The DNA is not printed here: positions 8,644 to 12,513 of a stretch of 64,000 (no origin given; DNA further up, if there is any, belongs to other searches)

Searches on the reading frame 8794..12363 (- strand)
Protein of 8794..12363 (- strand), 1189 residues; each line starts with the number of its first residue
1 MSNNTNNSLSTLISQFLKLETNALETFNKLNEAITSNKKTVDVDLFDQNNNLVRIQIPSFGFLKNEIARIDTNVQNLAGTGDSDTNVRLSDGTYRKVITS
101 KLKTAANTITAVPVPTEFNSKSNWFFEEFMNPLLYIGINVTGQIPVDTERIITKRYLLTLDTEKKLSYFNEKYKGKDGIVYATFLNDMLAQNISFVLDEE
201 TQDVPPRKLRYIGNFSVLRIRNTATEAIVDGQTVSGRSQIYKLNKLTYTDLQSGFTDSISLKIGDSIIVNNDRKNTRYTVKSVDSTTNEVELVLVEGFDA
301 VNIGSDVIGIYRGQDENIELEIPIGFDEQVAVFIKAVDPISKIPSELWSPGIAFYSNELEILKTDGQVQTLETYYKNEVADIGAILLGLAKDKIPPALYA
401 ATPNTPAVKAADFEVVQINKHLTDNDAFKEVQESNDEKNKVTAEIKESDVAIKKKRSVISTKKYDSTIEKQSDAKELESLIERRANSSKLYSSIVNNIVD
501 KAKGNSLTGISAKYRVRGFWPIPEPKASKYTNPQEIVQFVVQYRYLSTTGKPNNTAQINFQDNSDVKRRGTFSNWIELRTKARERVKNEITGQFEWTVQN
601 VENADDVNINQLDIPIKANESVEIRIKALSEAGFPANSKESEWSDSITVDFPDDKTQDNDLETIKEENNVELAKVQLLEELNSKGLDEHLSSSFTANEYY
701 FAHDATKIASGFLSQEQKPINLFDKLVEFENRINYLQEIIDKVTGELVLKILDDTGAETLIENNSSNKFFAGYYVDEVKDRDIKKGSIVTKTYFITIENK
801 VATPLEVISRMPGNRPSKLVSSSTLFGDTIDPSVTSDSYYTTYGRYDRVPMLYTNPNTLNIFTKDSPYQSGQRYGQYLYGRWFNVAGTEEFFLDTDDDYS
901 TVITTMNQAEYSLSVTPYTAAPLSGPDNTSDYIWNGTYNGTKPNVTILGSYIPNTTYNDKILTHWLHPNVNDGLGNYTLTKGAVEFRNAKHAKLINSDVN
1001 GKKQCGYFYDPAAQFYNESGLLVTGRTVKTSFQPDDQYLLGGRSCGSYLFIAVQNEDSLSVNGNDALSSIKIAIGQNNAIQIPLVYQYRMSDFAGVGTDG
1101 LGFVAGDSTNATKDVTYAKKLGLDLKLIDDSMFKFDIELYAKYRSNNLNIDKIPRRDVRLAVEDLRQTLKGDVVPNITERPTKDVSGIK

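Call 54: search_protein_families(library=phrogs, proteins=[window:8794-12363:-], max_evalue=0.0001)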
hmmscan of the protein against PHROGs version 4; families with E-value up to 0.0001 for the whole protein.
window:8794-12363:- (1189 aa): 1 family
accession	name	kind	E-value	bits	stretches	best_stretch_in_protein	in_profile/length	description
phrog_29329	-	unknown function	1.5e-161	540.4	2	5-813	8-802/1092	-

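Call 55: search_dna_similar(query=window:8794-12363:-, collection=phages, mode=protein, max_evalue=1e-10, max_rows=25)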
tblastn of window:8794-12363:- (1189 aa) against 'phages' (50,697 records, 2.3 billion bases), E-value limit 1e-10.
Records with a match: 31; places in all: 31; records where one place covers at least 80% of the query: 9.
Best place of each record, by identity: <60% 31.
By first word of the organism name: Prevotella 15; uncultured 6; Tenacibaculum 5; Chryseobacterium 2; Sphingomonas 2; Flavobacterium 1.
By host as written in the record: Prevotella sp. 15; - 6; Tenacibaculum maritimum 3; Tenacibaculum sp. 2; Chryseobacterium indologenes MA9 2; Sphingomonas paucimobilis, Felix d'Herelle Reference Center for Phages host ... 2; Flavobacterium sp. B330 1.
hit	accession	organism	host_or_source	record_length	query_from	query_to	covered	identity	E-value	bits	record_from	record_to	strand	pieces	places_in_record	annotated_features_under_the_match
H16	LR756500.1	uncultured phage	metagenomic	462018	15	1177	98%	42.7%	0e+0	947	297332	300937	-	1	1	record has no annotation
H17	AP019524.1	Tenacibaculum phage PTm1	Tenacibaculum maritimum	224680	22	1150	95%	27.8%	3e-88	374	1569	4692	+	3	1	hypothetical protein (x3)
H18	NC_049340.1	Tenacibaculum phage PTm1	Tenacibaculum maritimum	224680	22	1150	95%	27.8%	3e-88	374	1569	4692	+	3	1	hypothetical protein (x3)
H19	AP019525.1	Tenacibaculum phage PTm5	Tenacibaculum maritimum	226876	22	1150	95%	27.5%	1e-93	371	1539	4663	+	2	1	hypothetical protein (x2)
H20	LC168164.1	Tenacibaculum phage pT24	Tenacibaculum sp.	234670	18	1150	95%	27.1%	5e-87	317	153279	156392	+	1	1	hypothetical protein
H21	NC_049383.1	Tenacibaculum phage pT24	Tenacibaculum sp.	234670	18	1150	95%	27.1%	5e-87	317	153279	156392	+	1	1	hypothetical protein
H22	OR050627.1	Chryseobacterium phage MA9V-1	Chryseobacterium indologenes MA9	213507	35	1141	93%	27.0%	2e-84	310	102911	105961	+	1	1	hypothetical protein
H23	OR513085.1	Chryseobacterium phage MA9V-2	Chryseobacterium indologenes MA9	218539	35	1141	93%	26.7%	7e-86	314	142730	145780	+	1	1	hypothetical protein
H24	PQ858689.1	Flavobacterium phage MaF61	Flavobacterium sp. B330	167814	18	1148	95%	24.5%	3e-71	268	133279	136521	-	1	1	hypothetical protein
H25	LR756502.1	uncultured phage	metagenomic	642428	15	809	67%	33.1%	4e-117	408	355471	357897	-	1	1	record has no annotation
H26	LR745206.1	uncultured phage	metagenomic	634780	15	809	67%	32.4%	3e-113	397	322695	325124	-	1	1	record has no annotation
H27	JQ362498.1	Sphingomonas phage PAU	Sphingomonas paucimobilis, Felix ...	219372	22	813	67%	32.3%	3e-104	369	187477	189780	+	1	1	264: gp264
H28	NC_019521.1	Sphingomonas phage PAU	Sphingomonas paucimobilis, Felix ...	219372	22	813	67%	32.3%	3e-104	369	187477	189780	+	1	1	264: gp264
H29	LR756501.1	uncultured phage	metagenomic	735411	19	766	62%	33.2%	8e-66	377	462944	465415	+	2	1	record has no annotation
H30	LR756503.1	uncultured phage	metagenomic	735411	19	766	62%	33.2%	8e-66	377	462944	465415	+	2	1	record has no annotation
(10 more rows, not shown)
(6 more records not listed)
